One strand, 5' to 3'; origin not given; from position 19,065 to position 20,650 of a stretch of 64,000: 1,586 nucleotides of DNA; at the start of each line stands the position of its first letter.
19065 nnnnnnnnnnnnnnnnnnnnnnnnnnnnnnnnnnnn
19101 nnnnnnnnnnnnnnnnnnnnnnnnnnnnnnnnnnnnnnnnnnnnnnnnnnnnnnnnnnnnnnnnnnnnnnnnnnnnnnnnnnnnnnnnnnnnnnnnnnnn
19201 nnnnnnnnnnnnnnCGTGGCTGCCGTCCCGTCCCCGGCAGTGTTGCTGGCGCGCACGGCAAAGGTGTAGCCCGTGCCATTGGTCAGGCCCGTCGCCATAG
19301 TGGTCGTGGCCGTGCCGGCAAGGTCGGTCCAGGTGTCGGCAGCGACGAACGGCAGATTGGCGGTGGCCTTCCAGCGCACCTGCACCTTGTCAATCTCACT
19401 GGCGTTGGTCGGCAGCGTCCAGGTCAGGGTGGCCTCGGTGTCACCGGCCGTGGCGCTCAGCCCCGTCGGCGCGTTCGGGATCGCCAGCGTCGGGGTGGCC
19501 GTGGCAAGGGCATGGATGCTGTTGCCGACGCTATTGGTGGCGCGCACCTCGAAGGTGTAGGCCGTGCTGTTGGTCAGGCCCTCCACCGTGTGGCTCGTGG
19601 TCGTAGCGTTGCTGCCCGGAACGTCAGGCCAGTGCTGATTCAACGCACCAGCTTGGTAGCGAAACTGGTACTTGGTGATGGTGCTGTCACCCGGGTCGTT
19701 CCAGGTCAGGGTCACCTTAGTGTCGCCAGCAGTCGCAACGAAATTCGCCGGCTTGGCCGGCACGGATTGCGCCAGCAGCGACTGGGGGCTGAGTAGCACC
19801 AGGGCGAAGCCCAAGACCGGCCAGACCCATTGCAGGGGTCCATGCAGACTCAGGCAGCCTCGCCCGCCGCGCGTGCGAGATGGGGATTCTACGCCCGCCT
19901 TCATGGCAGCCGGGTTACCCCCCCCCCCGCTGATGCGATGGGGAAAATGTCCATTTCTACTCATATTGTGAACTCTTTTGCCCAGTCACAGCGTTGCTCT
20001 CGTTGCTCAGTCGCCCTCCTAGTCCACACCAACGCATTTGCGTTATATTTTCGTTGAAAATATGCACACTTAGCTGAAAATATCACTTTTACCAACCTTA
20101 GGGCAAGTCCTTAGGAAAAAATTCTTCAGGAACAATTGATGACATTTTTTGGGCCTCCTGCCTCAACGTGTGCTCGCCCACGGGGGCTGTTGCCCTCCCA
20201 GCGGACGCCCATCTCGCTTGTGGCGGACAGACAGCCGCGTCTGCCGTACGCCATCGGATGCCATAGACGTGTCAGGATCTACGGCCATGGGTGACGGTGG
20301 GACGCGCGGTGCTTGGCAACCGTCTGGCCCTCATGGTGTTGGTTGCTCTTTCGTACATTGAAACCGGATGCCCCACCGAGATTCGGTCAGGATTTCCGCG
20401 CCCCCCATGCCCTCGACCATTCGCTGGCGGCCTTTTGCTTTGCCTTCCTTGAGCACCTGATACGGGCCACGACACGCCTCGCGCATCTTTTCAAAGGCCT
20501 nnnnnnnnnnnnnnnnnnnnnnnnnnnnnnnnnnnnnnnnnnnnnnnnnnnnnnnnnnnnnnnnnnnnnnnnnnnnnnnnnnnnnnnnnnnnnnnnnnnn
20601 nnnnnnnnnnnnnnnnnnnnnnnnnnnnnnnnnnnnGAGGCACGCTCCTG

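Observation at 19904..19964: G11 tract between the two candidate start codons of the giant surface-protein gene: possible phase-variation switch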

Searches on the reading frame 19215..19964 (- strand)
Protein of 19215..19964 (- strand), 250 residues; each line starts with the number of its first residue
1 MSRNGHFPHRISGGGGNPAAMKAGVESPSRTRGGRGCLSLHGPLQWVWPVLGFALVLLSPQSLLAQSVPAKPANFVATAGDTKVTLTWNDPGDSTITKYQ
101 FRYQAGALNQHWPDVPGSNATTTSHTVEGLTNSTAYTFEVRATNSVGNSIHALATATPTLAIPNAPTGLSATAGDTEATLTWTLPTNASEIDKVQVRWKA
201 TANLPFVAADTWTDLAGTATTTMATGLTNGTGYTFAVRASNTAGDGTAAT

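Call 28: find_homologous_proteins(query=window:19215-19964:-, region=1-110)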
Query window:19215-19964:-, residues 1-110: 102 candidates shared short words with the query, none scored E <= 0.001.

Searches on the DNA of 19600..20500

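Call 67: search_rna_families(source=window, start=19600, end=20500, threshold=evalue, max_evalue=1)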
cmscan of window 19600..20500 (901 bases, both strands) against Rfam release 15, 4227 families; matches with E-value up to 1: 0.
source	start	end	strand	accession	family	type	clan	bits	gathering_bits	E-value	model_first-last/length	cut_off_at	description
